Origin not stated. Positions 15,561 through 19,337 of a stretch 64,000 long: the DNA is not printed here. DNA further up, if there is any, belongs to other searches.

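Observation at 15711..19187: Lipid-anchored stalk protein: lipobox, Big domain, 8 near-identical FN3 repeats, terminal DUF3494 head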

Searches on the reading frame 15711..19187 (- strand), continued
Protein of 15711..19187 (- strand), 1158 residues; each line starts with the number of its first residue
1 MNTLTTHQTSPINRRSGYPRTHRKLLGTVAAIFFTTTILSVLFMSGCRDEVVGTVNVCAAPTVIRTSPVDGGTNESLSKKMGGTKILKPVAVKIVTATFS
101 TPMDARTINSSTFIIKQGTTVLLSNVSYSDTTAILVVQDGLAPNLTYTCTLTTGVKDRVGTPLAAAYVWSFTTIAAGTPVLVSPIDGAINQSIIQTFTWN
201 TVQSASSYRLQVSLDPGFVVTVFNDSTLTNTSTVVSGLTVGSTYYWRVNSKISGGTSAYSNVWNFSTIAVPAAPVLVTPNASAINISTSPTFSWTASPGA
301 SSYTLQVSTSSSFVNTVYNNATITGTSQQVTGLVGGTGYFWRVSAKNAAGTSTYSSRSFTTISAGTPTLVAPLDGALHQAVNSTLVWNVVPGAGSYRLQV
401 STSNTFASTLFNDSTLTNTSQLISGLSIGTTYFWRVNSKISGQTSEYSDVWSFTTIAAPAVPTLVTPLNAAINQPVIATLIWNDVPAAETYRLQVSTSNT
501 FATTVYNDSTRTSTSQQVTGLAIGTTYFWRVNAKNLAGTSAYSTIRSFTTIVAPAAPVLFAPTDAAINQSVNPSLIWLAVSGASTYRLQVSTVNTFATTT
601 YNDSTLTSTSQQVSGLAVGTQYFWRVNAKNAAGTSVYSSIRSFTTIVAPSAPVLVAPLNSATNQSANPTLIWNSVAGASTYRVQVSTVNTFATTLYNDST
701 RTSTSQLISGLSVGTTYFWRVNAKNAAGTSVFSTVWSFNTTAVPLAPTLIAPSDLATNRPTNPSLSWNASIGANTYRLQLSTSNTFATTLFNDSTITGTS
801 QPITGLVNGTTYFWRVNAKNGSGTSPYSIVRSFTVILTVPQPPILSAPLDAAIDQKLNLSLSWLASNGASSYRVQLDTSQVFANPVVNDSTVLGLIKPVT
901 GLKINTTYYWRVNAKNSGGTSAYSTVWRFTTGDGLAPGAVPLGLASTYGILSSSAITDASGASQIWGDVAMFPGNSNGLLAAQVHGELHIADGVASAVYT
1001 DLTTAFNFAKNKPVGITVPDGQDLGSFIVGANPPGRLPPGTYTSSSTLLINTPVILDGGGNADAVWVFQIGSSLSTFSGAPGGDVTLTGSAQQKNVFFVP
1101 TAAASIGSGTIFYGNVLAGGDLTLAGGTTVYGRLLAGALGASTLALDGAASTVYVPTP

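Call 71: fold_search(model_id=the predicted structure, library=pdb)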
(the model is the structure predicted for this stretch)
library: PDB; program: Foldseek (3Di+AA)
matches with E <= 10: 1939; with E <= 0.001: 695
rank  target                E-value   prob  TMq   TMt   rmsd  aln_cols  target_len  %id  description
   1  8q6t_I                7.4e-32  1.00  0.16  0.17  74.0      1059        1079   16  Helical reconstruction of the relaxed thick filament from FIB milled left ventricular mouse myofibrils (released 2023-11-01)
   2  8g4l_am               9.3e-28  1.00  0.15  0.15  76.1      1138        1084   15  Cryo-EM structure of the human cardiac myosin filament (released 2023-11-01)
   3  9fly_A                8.0e-26  1.00  0.17  0.21  67.7       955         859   16  CryoEM structure of the base (4151-5009) in the grappling hook protein A (GhpA) in the bacterium Aureispira sp. CCB-QB (released 2024-10-16)
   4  9ba4_A                8.1e-25  1.00  0.19  0.21  27.6       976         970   14  Full-length cross-linked Contactin 2 (CNTN2) (released 2024-07-17)
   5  8k53_A                7.4e-22  1.00  0.13  0.17  37.5       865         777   13  Structure of the Dimeric Human CNTN2 Ig 1-6-FNIII 1-2 Domain in an Asymmetric State (released 2023-12-06)
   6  6iaa_A                1.5e-21  1.00  0.15  0.20  45.2       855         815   13  hRobo2 ectodomain (released 2019-03-13)
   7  8v29_C                2.8e-21  1.00  0.15  0.20  33.0       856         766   16  Cryo-EM structure of human type I OSM receptor complex: model for full extracellular assembly (released 2024-11-20)
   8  9pwq_A                3.6e-20  1.00  0.15  0.12  31.9      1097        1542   12  Cryo-EM structure of receptor tyrosine kinase ROS1 extracellular domain in complex with NELL2 (released 2026-02-25)
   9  9ozi_A                4.3e-20  1.00  0.12  0.08  36.2      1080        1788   12  Cryo-EM structure of chicken ROS1 in apo-state. This is the complete map and model. (released 2026-02-25)
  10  9pvp                  9.5e-20  1.00  0.09  0.07  42.6      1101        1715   12  Cryo-EM structure of receptor tyrosine kinase ROS1 extracellular domain (released 2026-02-25)
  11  9ozc_A                1.1e-19  1.00  0.13  0.10  43.3      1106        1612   13  Cryo-EM structure of 1:2:1 ROS1/NEL/NICOL holo-complex, conformation 1. (released 2026-02-25)
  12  5a42                  1.2e-19  1.00  0.10  0.08  56.8      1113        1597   10  Cryo-EM single particle 3D reconstruction of the native conformation of E. coli alpha-2-macroglobulin (ECAM) (released 2015-07-29)
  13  8v2b_B                4.3e-19  1.00  0.10  0.17  26.8       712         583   15  Cryo-EM structure of mouse type II OSM receptor complex: model for full extracellular assembly (released 2024-11-20)
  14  4pbx                  8.5e-19  1.00  0.11  0.18  21.4       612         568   16  Crystal structure of the six N-terminal domains of human receptor protein tyrosine phosphatase sigma (released 2014-11-12)
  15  9ozh_D                1.1e-18  1.00  0.09  0.07  39.9      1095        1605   13  Cryo-EM structure of 1:2:1 ROS1/NEL/NICOL holo-complex, conformation 2. (released 2026-02-25)
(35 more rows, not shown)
